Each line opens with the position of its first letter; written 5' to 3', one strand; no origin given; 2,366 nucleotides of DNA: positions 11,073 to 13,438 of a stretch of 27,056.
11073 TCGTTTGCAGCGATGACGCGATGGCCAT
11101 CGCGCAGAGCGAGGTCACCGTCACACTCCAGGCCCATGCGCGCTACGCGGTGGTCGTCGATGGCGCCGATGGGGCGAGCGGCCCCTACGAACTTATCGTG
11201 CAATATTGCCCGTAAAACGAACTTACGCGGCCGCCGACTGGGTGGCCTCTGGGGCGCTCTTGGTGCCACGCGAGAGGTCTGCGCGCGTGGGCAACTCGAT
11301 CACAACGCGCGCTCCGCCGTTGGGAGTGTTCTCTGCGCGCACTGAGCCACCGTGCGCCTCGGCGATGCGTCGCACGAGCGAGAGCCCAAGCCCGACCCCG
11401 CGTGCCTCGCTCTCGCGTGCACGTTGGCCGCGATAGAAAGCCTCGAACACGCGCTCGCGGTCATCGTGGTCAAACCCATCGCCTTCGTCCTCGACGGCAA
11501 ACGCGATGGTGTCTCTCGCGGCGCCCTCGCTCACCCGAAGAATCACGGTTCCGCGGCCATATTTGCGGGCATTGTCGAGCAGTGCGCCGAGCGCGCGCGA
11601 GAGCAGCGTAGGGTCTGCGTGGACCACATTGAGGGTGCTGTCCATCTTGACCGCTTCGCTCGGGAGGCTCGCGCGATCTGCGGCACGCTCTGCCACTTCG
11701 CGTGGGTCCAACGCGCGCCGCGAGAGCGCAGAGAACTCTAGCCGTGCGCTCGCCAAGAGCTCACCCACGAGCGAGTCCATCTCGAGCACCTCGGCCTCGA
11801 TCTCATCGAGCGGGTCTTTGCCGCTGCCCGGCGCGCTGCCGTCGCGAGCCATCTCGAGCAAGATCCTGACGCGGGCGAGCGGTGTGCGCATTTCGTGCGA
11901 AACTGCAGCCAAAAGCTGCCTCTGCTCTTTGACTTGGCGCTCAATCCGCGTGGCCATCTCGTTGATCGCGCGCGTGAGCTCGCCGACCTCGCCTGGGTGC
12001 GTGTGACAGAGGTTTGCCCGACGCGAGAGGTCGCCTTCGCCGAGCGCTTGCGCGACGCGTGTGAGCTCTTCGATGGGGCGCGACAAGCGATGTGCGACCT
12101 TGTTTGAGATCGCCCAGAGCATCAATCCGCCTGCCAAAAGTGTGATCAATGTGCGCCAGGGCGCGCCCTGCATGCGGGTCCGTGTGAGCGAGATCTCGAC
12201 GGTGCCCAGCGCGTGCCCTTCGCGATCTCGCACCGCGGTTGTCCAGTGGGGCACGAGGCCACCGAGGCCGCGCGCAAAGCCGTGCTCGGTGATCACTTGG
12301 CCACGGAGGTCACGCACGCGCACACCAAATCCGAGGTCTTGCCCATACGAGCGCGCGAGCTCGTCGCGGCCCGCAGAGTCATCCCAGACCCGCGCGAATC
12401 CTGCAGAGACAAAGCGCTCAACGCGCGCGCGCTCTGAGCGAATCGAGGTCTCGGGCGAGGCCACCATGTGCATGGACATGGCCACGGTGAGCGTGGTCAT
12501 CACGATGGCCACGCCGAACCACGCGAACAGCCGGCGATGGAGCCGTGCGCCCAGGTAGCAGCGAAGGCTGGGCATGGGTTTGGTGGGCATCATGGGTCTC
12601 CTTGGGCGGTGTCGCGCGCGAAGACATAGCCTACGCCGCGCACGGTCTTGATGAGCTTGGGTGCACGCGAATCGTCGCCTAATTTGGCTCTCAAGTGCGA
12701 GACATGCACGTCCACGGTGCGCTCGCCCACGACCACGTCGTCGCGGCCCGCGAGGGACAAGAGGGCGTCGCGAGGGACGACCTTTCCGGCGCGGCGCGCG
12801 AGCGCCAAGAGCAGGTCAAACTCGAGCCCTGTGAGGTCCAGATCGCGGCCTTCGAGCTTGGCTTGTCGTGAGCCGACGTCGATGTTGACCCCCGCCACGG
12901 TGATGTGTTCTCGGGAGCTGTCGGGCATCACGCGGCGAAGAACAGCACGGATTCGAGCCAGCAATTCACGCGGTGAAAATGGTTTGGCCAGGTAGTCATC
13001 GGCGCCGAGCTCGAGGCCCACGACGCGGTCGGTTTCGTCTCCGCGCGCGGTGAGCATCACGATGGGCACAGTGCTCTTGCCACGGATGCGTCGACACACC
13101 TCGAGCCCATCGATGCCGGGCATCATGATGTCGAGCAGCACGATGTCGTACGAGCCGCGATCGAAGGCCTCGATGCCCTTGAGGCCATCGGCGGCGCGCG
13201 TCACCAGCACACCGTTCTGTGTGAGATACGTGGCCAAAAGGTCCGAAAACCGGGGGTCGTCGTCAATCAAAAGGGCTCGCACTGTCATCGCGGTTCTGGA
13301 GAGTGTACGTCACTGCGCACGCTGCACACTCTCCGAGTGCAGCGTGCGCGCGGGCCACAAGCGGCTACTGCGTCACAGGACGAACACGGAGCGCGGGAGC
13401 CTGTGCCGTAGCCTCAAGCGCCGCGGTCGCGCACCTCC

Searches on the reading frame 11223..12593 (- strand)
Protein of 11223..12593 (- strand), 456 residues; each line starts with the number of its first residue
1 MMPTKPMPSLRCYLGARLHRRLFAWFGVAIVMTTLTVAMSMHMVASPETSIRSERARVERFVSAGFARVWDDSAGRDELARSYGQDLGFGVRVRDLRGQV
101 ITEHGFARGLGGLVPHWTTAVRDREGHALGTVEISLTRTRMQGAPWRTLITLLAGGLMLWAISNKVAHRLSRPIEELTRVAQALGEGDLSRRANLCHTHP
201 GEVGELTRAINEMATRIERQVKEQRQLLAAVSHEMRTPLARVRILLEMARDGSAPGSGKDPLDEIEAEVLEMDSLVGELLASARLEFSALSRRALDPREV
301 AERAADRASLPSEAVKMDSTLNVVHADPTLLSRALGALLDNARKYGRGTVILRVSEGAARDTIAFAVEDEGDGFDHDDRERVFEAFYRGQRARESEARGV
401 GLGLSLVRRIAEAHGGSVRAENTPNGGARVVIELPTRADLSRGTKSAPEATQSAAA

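Call 9: search_protein_families(library=pfam, proteins=[window:11223-12593:-], max_evalue=0.01)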
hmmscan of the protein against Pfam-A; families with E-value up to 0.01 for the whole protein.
window:11223-12593:- (456 aa): 4 families
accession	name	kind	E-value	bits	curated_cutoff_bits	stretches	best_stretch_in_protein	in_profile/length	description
PF02518.31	HATPase_c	-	1.3e-24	87.2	26.4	1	327-437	2-110/111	Histidine kinase-, DNA gyrase B-, and HSP90-like ATPase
PF00672.30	HAMP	-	2.8e-14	53.6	25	1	166-218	2-52/53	HAMP domain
PF00512.31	HisKA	-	7.1e-14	52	26.9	1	224-286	2-64/66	His Kinase A (phospho-acceptor) domain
PF19447.4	DUF5985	-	0.0027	18.4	27.3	0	138-163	57-82/86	Family of unknown function (DUF5985)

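Call 34: search_protein_families(library=ncbifam, proteins=[window:11223-12593:-], max_evalue=0.001)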
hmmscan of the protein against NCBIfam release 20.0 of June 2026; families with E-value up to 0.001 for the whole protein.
window:11223-12593:- (456 aa): 79 families (the best 25 are shown)
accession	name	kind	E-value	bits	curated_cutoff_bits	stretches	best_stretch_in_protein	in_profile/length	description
NF007898.0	PRK10604.1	equivalog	4.3e-47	161.3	478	1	174-442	164-429/433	two-component system sensor histidine kinase RstB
NF007007.0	PRK09470.1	equivalog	5.8e-47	160.6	486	1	150-436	177-459/463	envelope stress sensor histidine kinase CpxA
NF007004.0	PRK09467.1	equivalog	1.6e-42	145.9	415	1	164-437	174-437/440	two-component system sensor histidine kinase EnvZ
NF045900.1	HisKinCpxALeg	equivalog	4.4e-40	137.8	800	1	146-435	156-450/451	two-component system sensor histidine kinase CpxA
TIGR01386.1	cztS_silS_copS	subfamily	7.9e-38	130.6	292.55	1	138-435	155-457/457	heavy metal sensor histidine kinase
NF008312.0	PRK11100.1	equivalog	1.7e-37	129.3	356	1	157-437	193-475/477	two-component system sensor histidine kinase CreC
NF012163.2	BaeS_SmeS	equivalog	2.7e-37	128.8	500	1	161-435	179-457/457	sensor histidine kinase efflux regulator BaeS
NF033092.0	HK_WalK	equivalog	5.3e-37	127.7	725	2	218-435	366-593/594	cell wall metabolism sensor histidine kinase WalK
NF007837.0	PRK10549.1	equivalog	6e-35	120.8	603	1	157-442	175-464/466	envelope stress sensor histidine kinase BaeS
NF040691.1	MtrAB_MtrB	equivalog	2.1e-34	119.4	450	1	157-440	199-496/507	MtrAB system histidine kinase MtrB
NF012226.0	AdeS_HK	equivalog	2.1e-33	116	500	1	150-433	64-350/353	two-component sensor histidine kinase AdeS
NF046044.1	PnpS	equivalog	9.9e-33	113.7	400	1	226-435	172-390/390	two-component system histidine kinase PnpS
TIGR02966.1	phoR_proteo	equivalog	2.7e-31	108.8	334.2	1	215-429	105-328/333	phosphate regulon sensor histidine kinase PhoR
NF008468.0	PRK11360.1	equivalog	1.4e-30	106.3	646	1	226-438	398-610/616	two-component system sensor histidine kinase AtoS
NF007793.0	PRK10490.1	equivalog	1.8e-29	102.3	1123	1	211-437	650-883/895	two-component system sensor histidine kinase KdpD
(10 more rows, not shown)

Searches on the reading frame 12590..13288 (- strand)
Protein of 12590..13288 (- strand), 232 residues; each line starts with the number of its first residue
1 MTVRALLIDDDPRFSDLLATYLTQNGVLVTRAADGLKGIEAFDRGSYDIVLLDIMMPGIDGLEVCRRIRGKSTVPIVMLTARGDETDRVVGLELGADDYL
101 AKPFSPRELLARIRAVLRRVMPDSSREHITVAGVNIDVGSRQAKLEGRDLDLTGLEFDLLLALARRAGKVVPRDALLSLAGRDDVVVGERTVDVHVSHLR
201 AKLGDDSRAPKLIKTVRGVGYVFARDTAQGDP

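Call 9: search_protein_families(library=pfam, proteins=[window:12590-13288:-], max_evalue=0.01)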
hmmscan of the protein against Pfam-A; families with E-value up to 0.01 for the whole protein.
window:12590-13288:- (232 aa): 3 families
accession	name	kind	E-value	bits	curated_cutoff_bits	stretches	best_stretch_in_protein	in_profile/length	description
PF00072.30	Response_reg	-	4.2e-31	107.8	30.2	1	6-114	2-111/111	Response regulator receiver domain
PF00486.34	Trans_reg_C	-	3.3e-24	85.2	26.2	1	147-223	1-77/77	Transcriptional regulatory protein, C terminal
PF21695.3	GlnR_1st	-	0.0011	19.3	27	1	42-115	37-109/111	Transcription regulator GlnR, N-terminal domain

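Call 34: search_protein_families(library=ncbifam, proteins=[window:12590-13288:-], max_evalue=0.001)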
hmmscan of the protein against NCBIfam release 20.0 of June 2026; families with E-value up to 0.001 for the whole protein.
window:12590-13288:- (232 aa): 98 families (the best 25 are shown)
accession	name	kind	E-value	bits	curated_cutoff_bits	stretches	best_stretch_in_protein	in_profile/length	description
NF040689.1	MtrAB_MtrA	equivalog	2.6e-68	229.7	300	1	6-221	2-216/219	MtrAB system response regulator MtrA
NF045944.1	ResRegRpaBCyano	equivalog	9.7e-66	221.4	330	1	6-224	1-228/229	response regulator transcription factor RpaB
NF007005.1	PRK09468.1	equivalog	3.2e-64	216.6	331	1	3-228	4-236/237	osmolarity response regulator transcription factor OmpR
TIGR02154.1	PhoB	equivalog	1.8e-61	207.3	296.2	1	1-223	1-225/226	phosphate regulon transcriptional regulator PhoB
NF007982.1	PRK10710.1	equivalog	2.2e-60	204.1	380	1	3-227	8-231/235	envelope stress response regulator BaeR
NF008296.0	PRK11083.1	equivalog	2.4e-58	197.3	273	1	4-224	5-226/228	two-component system response regulator CreB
NF033117.2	vanR_ACDEGLN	exception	3.3e-58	196.9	350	1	6-222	2-224/226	VanR-ABDEGLN family response regulator transcription factor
NF040534.1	resp_reg_YycF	equivalog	1.4e-56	191.4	340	1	5-224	3-228/231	response regulator YycF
TIGR01387.1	cztR_silR_copR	subfamily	2.4e-55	187.5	279.2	1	6-223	2-218/218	heavy metal response regulator transcription factor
NF041733.1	resp_reg_CseB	equivalog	2.4e-54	184.1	350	1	5-223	3-226/228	two-component system response regulator CseB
NF033120.0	vanR_FM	exception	1.2e-53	182.2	460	1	4-223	5-229/231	vancomycin resistance response regulator transcription factor, VanR-F/VanR-M family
NF008199.0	PRK10955.1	equivalog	5.7e-53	180.2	341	1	5-223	4-228/232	envelope stress response regulator transcription factor CpxR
NF053854.1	RespRegPhoBBctds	equivalog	1.3e-52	178.4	270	1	6-223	2-224/225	two-component system response regulator PhoB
NF008567.0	PRK11517.1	equivalog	1.6e-48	165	353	1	4-225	2-220/223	response regulator transcription factor HprR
NF008034.0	PRK10766.1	equivalog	6.7e-48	163.2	275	1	1-226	1-229/231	two-component system response regulator TorR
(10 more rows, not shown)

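Call 65: search_solved_structures(query=window:12590-13288:-, max_evalue=1e-30)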
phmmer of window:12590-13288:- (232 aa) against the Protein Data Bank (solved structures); distinct sequences matched with E-value up to 1e-30: 24.
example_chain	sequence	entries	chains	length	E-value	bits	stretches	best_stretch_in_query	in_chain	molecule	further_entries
2gwr_A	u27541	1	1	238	1.9e-51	178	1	3-224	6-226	DNA-binding response regulator mtrA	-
2oqr_A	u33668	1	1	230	2.5e-50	174.3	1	3-222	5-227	Sensory transduction protein regX3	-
4b09_A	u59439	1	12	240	3.6e-49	170.6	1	2-227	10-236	TRANSCRIPTIONAL REGULATORY PROTEIN BAER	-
9dvt_R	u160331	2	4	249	1.6e-41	145.6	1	3-223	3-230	DNA-binding dual master transcriptional regulator RpaA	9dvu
1ys6_A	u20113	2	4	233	5.1e-41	143.9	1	3-223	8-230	Transcriptional regulatory protein prrA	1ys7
1kgs_A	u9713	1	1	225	1.2e-35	126.4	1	1-226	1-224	DNA BINDING RESPONSE REGULATOR D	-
9ji3_J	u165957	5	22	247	1.2e-34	123.1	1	3-224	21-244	DNA-binding response regulator | Possible two component system response transcriptional positive regulator PhoP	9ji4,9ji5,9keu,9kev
3r0j_A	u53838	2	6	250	1.2e-34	123.1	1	3-224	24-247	POSSIBLE TWO COMPONENT SYSTEM RESPONSE TRANSCRIPTIONAL POSITIVE REGULATOR PHOP | Response regulator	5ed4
4kfc_A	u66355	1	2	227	3.7e-34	121.5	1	4-223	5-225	KDP operon transcriptional regulatory protein KdpE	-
4kny_A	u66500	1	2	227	6.8e-34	120.6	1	4-223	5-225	KDP operon transcriptional regulatory protein KdpE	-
6lgq_D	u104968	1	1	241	8e-34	120.4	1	4-223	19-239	DNA-binding response regulator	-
3q9s_A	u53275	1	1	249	9.2e-34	120.2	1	4-219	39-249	DNA-binding response regulator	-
2zwm_A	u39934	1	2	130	5e-33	117.8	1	4-122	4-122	Transcriptional regulatory protein yycF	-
1nxo_A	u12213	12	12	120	5.8e-33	117.6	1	4-119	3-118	DNA-binding response regulator | Response regulator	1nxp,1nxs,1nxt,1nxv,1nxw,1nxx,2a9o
6eb7_A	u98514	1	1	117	1.2e-32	116.6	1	5-119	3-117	DNA-binding response regulator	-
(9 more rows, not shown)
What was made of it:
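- The regulator in the operon is OmpR/PhoB-family (calls 9, 34, 65).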
